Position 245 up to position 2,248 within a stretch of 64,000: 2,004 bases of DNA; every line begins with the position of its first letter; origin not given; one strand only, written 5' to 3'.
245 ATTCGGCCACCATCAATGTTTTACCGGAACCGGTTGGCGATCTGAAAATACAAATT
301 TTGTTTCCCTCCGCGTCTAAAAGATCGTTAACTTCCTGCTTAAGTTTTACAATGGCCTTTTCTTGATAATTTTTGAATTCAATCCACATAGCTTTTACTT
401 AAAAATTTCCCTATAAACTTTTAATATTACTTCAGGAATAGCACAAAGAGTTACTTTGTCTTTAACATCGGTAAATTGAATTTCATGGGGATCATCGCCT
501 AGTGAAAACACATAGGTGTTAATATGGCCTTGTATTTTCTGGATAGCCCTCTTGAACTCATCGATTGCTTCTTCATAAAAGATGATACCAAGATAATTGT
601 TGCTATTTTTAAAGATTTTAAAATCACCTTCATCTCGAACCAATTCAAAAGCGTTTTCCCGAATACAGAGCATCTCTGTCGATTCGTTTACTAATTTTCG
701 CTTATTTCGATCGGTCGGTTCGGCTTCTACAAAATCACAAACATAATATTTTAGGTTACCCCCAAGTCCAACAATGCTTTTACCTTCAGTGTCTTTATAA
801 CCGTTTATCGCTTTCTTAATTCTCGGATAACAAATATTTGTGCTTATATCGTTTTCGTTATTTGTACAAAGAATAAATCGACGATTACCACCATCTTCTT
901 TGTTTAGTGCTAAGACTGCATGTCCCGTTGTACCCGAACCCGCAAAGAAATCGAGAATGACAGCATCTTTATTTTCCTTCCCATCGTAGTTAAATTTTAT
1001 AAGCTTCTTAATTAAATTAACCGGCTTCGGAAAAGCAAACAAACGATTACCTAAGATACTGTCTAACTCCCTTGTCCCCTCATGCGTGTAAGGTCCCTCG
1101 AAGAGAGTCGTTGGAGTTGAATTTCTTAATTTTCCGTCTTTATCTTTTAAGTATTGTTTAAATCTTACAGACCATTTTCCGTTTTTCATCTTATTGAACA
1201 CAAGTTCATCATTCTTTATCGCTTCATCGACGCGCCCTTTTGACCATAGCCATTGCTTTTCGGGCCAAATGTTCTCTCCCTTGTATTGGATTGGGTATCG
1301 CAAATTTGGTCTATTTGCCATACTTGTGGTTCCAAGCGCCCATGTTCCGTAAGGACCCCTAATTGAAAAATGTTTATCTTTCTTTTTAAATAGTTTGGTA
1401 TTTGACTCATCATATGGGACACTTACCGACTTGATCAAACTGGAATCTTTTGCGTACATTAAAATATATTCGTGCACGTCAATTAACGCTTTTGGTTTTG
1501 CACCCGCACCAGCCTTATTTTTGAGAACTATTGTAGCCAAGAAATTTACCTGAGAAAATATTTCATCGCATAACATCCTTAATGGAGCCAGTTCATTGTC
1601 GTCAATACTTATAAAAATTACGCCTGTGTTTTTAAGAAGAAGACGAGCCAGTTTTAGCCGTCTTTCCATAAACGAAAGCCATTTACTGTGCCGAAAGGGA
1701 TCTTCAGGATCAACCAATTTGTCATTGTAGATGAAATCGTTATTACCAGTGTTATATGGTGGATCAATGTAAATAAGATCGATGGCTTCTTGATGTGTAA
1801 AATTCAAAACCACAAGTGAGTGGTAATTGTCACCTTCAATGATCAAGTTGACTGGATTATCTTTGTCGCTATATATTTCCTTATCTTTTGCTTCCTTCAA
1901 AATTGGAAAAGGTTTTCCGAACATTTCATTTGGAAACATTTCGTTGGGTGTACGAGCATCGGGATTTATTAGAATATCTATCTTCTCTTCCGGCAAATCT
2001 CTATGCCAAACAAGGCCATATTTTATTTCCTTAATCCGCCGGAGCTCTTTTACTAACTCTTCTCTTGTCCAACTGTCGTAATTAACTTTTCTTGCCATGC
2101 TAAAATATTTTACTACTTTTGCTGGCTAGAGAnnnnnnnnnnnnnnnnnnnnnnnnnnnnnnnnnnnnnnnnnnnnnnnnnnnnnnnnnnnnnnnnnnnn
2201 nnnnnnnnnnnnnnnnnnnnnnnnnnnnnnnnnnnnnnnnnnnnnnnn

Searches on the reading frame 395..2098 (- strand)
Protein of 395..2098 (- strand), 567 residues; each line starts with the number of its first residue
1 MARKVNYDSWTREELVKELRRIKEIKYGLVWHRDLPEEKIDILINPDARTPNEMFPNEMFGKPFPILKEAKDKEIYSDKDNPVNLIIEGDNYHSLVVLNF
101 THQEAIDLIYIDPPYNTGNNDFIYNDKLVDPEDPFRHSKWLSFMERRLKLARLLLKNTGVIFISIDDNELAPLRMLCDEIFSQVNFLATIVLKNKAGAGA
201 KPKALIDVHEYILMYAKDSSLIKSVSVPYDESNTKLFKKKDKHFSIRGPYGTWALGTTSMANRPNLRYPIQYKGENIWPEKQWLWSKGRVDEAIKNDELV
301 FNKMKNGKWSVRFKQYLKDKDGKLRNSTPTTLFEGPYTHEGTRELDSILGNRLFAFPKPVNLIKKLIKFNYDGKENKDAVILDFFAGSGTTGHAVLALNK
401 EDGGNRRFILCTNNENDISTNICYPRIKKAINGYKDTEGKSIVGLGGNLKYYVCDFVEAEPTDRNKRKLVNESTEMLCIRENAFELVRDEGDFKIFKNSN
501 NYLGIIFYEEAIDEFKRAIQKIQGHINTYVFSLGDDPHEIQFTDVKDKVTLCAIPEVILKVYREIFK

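Call 80: search_protein_families(library=pfam, proteins=[window:395-2098:-], max_evalue=0.00001)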
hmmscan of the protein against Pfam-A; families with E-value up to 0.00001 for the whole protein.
window:395-2098:- (567 aa): 1 family
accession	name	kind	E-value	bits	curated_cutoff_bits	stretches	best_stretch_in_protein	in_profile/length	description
PF01555.25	N6_N4_Mtase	-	2.3e-36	126.3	26.7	1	106-414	1-212/221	DNA methylase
